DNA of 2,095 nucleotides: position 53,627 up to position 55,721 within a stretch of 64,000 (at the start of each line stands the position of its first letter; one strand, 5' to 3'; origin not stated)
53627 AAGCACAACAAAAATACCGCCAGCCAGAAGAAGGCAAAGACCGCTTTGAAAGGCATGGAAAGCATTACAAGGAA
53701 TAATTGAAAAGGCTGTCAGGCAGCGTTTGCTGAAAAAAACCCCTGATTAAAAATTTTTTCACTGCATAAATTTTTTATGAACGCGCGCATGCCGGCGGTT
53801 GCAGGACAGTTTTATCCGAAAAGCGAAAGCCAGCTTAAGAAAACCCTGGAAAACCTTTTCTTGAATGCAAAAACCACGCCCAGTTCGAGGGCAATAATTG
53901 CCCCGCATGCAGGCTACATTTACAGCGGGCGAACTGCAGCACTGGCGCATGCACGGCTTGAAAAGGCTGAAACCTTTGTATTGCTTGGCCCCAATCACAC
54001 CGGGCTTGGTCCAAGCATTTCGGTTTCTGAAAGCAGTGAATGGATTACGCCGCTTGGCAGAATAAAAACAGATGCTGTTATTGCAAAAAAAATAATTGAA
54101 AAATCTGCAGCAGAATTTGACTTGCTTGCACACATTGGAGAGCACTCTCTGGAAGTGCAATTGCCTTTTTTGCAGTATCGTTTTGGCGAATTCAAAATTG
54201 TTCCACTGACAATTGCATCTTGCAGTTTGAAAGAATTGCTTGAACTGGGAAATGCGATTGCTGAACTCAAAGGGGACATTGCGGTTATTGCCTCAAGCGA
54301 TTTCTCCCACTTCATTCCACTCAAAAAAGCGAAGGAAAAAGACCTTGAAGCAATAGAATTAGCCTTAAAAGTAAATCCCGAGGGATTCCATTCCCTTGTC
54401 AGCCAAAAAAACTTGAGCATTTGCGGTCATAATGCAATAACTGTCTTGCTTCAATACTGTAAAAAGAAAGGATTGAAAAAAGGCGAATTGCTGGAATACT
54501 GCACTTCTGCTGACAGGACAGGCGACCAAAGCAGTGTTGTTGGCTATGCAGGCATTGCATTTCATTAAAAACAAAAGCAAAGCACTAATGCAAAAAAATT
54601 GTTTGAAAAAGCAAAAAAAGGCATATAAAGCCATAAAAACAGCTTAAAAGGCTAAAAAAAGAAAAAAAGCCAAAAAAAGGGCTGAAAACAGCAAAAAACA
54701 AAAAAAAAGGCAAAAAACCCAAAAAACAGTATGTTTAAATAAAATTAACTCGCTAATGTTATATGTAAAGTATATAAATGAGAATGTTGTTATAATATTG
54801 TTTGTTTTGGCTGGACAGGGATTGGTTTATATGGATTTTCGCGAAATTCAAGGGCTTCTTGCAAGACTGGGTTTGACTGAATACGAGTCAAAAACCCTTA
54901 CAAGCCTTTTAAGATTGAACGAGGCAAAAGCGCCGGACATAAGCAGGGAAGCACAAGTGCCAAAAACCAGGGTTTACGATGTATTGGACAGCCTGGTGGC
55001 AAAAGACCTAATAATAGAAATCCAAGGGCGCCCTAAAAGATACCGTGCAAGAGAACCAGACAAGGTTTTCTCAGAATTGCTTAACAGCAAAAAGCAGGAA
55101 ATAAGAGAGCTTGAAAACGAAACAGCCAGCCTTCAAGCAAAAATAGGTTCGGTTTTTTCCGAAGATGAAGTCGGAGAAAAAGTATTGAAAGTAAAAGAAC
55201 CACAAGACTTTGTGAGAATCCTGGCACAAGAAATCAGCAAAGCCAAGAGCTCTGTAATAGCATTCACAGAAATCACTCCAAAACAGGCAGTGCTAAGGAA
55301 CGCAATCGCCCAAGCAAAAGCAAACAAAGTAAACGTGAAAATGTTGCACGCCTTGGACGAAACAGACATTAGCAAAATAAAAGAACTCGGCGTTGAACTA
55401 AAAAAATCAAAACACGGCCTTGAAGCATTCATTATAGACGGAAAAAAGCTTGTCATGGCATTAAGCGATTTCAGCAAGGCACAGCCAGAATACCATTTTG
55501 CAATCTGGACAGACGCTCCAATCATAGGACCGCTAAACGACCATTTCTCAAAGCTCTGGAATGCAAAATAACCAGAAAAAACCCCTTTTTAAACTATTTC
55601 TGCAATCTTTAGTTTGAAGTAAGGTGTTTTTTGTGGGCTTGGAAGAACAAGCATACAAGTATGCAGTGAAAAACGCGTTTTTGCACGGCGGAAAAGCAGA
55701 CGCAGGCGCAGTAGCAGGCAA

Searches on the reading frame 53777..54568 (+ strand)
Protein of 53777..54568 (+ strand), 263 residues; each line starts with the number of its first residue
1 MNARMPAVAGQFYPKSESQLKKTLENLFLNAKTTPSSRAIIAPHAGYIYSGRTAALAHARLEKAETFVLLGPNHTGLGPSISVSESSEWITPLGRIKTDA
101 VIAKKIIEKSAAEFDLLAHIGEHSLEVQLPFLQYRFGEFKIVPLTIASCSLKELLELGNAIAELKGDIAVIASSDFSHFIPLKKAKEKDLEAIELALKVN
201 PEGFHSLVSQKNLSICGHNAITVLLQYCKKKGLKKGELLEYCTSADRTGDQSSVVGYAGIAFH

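Call 23: search_protein_families(library=pfam, proteins=[window:53777-54568:+], max_evalue=0.01)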
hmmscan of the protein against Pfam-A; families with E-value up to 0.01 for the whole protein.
window:53777-54568:+ (263 aa): 1 family
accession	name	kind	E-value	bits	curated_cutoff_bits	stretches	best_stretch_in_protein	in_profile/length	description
PF01875.22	Memo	-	2.6e-73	247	27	1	6-260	2-268/269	Memo-like protein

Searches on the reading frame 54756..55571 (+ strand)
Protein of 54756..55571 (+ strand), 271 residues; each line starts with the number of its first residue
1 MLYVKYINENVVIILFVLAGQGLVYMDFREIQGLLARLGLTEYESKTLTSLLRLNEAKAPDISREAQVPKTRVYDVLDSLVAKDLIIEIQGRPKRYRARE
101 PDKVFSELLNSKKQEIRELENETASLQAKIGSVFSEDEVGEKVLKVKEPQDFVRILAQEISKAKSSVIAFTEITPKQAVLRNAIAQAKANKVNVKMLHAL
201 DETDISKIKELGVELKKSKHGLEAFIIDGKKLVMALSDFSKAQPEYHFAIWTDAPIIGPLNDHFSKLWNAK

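Call 23: search_protein_families(library=pfam, proteins=[window:54756-55571:+], max_evalue=0.01)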
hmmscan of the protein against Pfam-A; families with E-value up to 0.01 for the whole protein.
window:54756-55571:+ (271 aa): 2 families
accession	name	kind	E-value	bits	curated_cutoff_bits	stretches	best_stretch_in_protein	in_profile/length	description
PF01978.25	TrmB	-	2e-20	72.8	25.6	1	35-101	1-67/68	Sugar-specific transcriptional regulator TrmB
PF13091.12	PLDc_2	-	0.0053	17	27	0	156-214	1-61/132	PLD-like domain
